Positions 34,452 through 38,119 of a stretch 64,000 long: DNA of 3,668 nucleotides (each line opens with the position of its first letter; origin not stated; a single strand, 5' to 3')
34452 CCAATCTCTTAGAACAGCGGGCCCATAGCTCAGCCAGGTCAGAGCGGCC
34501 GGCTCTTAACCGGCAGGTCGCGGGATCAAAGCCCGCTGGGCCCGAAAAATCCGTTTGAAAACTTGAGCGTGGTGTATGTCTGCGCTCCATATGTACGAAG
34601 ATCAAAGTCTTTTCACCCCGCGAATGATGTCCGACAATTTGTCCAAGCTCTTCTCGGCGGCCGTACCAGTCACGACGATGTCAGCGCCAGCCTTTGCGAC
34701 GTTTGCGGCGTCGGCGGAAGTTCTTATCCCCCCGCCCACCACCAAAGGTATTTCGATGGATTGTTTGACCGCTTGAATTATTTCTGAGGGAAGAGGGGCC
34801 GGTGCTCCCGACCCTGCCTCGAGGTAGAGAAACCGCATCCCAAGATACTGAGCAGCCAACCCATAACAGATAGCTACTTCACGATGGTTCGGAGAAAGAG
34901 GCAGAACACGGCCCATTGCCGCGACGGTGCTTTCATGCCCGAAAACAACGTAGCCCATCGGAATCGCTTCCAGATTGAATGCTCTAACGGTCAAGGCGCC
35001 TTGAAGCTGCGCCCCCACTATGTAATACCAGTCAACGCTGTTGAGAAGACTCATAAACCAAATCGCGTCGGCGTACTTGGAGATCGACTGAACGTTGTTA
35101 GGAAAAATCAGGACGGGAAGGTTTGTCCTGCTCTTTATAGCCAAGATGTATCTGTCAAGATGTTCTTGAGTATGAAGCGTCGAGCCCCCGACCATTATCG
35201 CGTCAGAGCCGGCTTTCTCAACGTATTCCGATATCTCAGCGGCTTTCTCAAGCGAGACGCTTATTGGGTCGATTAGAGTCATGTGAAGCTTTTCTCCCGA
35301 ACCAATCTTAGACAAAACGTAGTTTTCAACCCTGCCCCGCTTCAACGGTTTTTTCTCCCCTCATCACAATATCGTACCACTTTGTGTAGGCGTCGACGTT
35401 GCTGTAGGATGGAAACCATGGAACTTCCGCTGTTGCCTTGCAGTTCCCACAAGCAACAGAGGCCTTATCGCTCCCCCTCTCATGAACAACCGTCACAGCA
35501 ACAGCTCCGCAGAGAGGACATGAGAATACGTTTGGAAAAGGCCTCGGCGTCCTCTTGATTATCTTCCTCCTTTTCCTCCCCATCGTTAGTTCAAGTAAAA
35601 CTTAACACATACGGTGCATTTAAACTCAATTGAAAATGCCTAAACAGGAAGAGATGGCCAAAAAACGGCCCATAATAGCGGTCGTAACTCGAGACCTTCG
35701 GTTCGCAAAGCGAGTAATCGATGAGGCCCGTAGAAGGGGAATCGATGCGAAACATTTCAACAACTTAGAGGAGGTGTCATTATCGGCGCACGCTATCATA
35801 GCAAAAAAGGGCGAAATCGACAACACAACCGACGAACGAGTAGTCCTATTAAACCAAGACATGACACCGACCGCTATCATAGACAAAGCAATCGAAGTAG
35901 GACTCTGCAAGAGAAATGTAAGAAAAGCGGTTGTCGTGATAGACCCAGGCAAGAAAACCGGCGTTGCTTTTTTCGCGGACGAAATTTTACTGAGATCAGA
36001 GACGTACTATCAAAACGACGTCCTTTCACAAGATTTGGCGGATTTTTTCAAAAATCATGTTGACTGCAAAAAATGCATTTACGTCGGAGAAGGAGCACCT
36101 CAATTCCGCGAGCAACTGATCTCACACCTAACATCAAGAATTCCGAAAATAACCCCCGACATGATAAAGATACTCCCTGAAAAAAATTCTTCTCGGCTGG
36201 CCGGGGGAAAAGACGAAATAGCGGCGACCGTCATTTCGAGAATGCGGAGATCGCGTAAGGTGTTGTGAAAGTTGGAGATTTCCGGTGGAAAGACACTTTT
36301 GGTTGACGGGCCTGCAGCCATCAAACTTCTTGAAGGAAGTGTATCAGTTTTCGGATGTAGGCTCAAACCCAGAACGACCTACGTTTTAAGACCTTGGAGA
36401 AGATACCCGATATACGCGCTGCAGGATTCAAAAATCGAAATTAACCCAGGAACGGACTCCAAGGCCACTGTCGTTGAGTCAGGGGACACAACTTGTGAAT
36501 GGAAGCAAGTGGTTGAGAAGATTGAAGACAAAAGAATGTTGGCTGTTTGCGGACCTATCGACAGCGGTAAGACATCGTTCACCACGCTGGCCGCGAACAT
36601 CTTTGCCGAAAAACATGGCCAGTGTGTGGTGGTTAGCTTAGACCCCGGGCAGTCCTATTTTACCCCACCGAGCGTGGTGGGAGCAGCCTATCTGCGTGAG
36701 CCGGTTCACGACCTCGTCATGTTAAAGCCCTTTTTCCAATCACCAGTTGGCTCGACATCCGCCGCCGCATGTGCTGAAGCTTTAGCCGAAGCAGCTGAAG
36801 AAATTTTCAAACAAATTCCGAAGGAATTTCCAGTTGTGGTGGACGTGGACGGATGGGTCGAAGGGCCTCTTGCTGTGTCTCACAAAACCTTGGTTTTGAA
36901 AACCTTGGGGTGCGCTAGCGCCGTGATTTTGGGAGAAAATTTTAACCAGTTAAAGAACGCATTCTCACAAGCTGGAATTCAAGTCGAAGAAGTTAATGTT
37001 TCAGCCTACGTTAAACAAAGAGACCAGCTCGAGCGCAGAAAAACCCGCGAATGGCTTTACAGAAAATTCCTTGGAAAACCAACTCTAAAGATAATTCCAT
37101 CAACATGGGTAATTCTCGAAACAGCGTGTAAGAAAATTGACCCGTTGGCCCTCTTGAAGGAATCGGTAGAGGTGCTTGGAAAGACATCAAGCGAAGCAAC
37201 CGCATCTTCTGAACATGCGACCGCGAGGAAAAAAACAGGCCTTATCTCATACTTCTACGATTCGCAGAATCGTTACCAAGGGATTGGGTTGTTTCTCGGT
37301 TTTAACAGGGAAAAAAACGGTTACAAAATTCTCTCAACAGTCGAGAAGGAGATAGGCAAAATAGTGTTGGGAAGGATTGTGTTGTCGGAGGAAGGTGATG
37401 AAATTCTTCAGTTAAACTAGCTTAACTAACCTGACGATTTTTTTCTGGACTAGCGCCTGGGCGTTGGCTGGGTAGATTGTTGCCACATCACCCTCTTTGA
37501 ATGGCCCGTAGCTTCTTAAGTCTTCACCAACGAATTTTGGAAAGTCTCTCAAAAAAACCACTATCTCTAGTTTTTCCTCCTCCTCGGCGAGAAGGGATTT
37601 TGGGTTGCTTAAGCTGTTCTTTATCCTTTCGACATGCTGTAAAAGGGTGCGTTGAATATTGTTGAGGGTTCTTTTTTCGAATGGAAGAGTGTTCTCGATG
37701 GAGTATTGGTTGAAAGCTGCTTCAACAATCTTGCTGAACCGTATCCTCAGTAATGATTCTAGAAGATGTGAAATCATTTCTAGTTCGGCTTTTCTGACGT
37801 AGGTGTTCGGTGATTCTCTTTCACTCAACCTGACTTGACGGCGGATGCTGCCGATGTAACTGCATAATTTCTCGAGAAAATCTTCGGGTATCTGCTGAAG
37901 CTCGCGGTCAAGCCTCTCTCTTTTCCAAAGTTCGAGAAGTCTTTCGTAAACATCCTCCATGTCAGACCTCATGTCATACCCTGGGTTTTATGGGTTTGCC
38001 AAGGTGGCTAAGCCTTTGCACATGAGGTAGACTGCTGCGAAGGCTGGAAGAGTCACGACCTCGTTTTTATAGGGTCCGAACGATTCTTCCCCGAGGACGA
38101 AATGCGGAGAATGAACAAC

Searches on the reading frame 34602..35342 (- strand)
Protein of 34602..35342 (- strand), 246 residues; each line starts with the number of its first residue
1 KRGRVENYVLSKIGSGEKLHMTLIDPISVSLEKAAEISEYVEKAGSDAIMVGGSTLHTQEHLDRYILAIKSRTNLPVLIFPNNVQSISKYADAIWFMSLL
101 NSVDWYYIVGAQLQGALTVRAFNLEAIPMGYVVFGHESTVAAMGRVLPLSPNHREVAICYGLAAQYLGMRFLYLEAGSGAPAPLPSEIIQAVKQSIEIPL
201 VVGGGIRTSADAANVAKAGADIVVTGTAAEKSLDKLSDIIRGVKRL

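Call 77: search_protein_families(library=pfam, proteins=[window:34602-35342:-], max_evalue=0.0001)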
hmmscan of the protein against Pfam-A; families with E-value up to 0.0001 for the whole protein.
window:34602-35342:- (246 aa): 6 families
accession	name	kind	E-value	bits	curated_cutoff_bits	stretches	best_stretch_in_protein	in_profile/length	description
PF01884.23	PcrB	-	2.8e-52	177.9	23.9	1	18-239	7-221/226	PcrB family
PF00977.27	His_biosynth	-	1.2e-09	38.4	23.6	1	182-241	58-117/228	Histidine biosynthesis protein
PF01180.27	DHO_dh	-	1.2e-05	25.2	27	1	184-244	225-288/291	Dihydroorotate dehydrogenase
PF01207.24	Dus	-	3.1e-05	23.7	20.4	0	187-231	174-219/311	Dihydrouridine synthase (Dus)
PF05690.20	ThiG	-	3.6e-05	23.7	23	0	186-234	164-212/247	Thiazole biosynthesis protein ThiG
PF00290.26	Trp_syntA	-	3.8e-05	23.2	27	0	187-235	188-235/259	Tryptophan synthase alpha chain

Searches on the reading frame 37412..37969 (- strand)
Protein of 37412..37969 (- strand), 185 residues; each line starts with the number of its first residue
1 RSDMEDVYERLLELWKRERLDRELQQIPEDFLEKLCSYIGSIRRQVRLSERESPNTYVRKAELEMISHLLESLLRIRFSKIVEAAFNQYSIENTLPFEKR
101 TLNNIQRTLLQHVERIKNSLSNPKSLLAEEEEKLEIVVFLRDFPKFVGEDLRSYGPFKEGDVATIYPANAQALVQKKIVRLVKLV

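Call 77: search_protein_families(library=pfam, proteins=[window:37412-37969:-], max_evalue=0.0001)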
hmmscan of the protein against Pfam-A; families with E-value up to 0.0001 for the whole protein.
window:37412-37969:- (185 aa): 1 family
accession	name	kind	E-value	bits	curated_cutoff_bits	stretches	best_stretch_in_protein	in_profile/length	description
PF22090.1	Gins51_C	-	1.1e-15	57.6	27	1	136-180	2-46/48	Gins51, C-terminal domain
